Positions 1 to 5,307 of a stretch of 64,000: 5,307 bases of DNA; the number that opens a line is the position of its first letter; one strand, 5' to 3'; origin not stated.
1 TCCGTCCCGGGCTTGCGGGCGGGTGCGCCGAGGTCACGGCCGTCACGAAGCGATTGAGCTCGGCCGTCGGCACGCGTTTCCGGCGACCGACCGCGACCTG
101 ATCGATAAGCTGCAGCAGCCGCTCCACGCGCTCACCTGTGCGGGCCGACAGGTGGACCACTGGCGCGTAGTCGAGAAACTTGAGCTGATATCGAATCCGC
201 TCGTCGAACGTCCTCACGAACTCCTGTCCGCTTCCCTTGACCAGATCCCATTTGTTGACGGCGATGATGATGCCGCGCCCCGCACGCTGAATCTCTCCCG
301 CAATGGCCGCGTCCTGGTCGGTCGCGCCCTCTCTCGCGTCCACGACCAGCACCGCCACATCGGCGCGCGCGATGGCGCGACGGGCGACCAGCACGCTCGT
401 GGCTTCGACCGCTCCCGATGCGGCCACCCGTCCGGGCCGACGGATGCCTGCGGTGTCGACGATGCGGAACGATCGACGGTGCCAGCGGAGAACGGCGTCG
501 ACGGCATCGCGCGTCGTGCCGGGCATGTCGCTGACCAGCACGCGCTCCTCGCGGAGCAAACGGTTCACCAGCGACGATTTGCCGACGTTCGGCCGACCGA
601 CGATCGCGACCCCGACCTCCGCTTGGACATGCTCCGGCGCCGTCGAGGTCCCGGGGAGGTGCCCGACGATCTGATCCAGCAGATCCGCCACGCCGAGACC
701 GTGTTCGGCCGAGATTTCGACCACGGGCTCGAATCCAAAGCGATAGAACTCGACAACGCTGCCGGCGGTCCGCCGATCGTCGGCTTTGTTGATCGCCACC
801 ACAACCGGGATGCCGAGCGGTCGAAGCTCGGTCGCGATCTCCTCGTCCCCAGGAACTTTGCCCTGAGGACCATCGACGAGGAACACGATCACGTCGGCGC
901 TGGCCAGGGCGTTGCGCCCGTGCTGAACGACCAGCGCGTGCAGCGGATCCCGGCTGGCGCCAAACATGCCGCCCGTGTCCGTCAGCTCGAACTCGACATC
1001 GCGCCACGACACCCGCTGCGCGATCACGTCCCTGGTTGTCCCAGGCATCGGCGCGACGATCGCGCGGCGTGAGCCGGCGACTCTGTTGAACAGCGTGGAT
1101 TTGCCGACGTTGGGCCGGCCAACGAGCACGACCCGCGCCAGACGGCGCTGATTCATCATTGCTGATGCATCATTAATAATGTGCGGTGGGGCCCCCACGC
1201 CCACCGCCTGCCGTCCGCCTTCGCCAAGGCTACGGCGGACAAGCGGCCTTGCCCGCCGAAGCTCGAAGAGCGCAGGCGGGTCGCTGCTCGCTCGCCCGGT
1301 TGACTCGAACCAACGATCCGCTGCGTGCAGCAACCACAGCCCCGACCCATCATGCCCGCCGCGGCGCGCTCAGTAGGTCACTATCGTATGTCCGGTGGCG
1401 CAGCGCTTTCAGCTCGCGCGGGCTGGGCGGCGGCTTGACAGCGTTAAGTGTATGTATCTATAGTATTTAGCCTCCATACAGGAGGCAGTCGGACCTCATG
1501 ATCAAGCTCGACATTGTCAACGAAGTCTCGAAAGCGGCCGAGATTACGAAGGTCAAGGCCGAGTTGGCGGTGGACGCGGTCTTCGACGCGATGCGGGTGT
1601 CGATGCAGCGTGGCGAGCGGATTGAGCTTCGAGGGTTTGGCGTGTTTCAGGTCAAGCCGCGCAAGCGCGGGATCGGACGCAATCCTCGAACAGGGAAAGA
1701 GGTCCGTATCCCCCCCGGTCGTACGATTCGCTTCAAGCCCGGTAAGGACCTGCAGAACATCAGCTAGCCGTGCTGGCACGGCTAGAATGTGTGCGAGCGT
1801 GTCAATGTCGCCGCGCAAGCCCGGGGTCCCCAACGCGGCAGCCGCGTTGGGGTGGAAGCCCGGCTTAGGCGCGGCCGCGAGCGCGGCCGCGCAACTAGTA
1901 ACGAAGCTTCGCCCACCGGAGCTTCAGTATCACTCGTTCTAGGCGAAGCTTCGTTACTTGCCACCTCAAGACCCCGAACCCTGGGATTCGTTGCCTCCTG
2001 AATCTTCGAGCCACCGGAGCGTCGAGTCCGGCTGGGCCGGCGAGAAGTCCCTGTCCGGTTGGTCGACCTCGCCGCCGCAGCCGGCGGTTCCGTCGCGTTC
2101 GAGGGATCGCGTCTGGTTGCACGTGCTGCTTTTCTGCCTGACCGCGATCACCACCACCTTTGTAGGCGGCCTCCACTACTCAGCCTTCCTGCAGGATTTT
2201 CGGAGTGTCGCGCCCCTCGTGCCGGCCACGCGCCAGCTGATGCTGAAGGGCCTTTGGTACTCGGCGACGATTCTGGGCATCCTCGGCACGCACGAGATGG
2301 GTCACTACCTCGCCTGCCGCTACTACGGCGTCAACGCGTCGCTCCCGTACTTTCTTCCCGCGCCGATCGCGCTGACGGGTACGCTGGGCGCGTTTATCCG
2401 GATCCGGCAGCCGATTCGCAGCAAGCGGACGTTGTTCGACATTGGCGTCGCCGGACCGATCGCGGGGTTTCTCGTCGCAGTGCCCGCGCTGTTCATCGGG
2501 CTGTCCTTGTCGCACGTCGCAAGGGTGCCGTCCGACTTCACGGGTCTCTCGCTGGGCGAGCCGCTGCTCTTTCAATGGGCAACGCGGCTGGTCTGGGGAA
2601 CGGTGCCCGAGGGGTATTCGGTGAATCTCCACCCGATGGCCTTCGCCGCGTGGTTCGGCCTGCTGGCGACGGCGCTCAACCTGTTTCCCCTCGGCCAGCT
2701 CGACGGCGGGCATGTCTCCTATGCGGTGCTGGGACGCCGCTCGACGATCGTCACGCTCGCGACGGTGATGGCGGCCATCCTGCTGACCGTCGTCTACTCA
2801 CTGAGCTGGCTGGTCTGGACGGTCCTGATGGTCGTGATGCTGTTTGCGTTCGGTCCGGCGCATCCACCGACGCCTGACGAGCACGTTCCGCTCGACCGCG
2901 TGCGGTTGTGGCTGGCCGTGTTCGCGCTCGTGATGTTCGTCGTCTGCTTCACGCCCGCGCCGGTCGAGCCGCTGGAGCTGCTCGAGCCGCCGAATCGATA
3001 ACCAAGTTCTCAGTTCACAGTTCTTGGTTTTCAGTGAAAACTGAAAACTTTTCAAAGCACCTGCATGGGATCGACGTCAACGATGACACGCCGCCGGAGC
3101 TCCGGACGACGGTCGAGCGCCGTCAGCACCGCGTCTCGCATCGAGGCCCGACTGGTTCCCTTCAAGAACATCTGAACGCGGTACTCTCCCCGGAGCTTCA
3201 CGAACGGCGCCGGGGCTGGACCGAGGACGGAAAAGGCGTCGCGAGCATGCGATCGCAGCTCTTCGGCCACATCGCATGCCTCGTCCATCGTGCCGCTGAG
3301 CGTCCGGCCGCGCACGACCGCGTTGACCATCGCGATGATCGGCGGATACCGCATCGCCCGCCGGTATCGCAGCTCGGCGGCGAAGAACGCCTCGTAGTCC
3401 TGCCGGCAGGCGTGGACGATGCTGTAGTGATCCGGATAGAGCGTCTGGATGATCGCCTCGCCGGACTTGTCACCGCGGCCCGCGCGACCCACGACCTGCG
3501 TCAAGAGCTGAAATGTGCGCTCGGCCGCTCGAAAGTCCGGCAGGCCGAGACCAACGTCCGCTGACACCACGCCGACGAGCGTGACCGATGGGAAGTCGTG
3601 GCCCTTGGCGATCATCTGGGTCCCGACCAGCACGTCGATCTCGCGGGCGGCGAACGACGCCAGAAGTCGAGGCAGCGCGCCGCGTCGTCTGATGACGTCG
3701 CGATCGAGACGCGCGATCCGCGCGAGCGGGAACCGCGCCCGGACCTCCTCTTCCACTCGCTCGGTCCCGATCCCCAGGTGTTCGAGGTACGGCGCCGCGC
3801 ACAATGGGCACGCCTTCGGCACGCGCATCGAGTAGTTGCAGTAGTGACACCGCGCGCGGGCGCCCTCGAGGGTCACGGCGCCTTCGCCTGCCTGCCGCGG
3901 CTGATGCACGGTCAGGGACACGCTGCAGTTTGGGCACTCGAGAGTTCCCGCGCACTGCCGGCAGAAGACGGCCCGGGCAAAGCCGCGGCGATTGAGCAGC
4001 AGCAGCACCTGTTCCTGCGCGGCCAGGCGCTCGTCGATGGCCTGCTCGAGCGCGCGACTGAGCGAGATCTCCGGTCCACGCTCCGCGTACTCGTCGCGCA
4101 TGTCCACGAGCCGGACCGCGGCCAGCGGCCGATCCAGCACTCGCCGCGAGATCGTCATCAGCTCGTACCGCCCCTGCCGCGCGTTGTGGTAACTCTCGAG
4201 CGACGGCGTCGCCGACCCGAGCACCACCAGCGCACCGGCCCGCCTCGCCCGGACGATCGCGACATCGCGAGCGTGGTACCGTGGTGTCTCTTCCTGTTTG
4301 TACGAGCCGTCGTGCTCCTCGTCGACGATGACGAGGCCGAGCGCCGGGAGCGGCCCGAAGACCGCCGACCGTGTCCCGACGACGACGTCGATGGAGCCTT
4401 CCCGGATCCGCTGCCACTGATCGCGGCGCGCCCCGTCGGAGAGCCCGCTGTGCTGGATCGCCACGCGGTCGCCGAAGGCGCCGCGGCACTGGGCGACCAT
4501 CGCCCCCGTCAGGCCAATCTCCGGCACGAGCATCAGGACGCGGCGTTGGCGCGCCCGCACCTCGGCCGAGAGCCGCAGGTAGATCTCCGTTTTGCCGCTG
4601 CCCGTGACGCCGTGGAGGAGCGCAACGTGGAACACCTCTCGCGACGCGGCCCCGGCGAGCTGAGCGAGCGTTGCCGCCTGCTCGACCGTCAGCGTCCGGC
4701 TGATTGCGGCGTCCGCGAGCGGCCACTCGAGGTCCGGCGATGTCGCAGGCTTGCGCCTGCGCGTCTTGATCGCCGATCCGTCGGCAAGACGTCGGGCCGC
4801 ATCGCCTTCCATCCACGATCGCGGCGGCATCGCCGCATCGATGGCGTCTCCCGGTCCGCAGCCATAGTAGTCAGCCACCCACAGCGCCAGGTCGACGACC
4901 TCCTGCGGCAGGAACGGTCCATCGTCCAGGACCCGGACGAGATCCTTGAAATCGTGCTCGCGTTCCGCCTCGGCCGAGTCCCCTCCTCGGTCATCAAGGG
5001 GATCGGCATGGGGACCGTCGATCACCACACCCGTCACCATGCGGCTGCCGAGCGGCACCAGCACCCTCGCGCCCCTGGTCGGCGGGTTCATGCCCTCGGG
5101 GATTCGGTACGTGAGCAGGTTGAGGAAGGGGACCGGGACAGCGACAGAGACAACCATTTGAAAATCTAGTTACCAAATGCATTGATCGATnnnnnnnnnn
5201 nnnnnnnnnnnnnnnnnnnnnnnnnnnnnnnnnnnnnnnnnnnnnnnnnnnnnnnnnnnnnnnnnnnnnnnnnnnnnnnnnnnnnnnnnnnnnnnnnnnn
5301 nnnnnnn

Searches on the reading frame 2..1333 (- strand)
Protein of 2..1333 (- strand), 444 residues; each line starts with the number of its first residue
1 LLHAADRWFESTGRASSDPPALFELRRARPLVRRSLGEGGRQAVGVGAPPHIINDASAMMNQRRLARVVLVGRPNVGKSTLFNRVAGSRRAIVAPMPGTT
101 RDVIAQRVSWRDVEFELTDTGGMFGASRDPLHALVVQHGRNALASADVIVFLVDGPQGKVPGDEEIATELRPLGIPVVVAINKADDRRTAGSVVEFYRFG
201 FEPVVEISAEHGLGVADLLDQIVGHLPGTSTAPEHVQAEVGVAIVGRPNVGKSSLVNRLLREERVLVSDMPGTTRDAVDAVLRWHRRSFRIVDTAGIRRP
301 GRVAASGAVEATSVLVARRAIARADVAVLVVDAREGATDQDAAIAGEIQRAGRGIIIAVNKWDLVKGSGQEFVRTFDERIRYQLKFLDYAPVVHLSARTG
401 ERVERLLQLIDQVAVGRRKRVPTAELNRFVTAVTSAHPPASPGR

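Call 37: search_protein_families(library=pfam, proteins=[window:2-1333:-], max_evalue=0.00001)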
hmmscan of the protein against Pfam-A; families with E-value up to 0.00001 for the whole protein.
window:2-1333:- (444 aa): 8 families
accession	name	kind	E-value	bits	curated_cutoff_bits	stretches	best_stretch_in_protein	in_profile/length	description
PF01926.29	MMR_HSR1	-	2.8e-55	185.7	21.9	2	242-361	2-113/113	50S ribosome-binding GTPase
PF02421.24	FeoB_N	-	3e-32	111.7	27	2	67-222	2-156/156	Ferrous iron transport protein B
PF00009.33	GTP_EFTU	-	1.4e-27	97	26.5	2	272-413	54-185/188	Elongation factor Tu GTP binding domain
PF00350.29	Dynamin_N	-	2.4e-10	41.1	27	0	242-275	1-33/168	Dynamin family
PF03193.22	RsgA_GTPase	-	1.7e-09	38.2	30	0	241-271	108-138/174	RsgA GTPase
PF04548.22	AIG1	-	5.7e-09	36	27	0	243-351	4-110/212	AIG1 family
PF08477.19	Roc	-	7.5e-07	29.9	27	0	242-265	2-25/119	Ras of Complex, Roc, domain of DAPkinase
PF00071.28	Ras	-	3.6e-06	27.1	21.6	0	242-316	2-77/162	Ras family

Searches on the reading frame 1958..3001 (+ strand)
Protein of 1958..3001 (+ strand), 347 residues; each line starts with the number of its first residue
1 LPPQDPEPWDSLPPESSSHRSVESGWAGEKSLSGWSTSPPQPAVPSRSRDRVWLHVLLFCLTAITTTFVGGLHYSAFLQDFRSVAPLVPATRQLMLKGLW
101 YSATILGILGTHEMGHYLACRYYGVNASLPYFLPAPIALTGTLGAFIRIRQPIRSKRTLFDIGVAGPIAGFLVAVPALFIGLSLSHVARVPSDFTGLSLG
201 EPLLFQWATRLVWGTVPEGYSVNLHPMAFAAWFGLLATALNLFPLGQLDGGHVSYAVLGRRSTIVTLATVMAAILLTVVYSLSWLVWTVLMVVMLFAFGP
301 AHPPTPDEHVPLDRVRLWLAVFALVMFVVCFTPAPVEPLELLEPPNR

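Call 37: search_protein_families(library=pfam, proteins=[window:1958-3001:+], max_evalue=0.00001)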
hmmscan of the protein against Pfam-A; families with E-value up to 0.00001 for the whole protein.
window:1958-3001:+ (347 aa): 1 family
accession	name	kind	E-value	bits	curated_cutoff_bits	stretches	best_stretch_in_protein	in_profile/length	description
PF02163.28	Peptidase_M50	-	5.5e-18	65.6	27.2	1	103-265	4-202/221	Peptidase family M50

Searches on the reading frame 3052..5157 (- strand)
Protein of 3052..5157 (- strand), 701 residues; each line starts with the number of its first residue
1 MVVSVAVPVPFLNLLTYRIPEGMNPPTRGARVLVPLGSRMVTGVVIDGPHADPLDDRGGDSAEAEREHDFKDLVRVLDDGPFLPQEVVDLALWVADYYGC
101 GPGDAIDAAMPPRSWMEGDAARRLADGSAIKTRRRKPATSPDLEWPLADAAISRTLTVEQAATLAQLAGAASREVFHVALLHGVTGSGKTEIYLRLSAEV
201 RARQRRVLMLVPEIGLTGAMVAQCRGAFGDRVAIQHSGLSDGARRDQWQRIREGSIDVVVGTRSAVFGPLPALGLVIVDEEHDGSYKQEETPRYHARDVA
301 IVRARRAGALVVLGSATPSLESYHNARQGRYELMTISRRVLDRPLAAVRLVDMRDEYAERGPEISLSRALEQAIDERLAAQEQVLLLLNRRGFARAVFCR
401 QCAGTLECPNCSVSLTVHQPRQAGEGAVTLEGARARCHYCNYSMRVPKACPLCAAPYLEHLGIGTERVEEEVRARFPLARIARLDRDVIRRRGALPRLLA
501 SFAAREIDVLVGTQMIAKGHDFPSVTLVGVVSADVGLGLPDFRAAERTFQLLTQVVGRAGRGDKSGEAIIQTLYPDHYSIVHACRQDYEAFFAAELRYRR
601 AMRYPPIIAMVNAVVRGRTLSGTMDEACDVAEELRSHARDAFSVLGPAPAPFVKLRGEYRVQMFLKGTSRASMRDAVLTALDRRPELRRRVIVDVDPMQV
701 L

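Call 37: search_protein_families(library=pfam, proteins=[window:3052-5157:-], max_evalue=0.00001)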
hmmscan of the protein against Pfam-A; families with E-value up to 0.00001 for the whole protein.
window:3052-5157:- (701 aa): 6 families
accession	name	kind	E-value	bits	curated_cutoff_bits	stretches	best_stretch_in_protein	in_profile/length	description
PF17764.6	PriA_3primeBD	-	4.8e-22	78.1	22.7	1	4-111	1-96/96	3'DNA-binding domain (3'BD)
PF00270.35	DEAD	-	8.3e-15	55.3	26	1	178-323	16-164/167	DEAD/DEAH box helicase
PF18074.6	PriA_C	-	4.5e-13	50.3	26.9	1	610-697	5-95/95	Primosomal protein N C-terminal domain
PF04851.21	ResIII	-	1.5e-09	38.4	22.5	1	174-318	21-162/164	Type III restriction enzyme, res subunit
PF00271.37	Helicase_C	-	5.8e-09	36.6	23.5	0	497-561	56-108/110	Helicase conserved C-terminal domain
PF18319.7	Zn_ribbon_PriA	-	1.3e-06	28.7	26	0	408-422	1-15/27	PriA DNA helicase Cys-rich region (CRR) domain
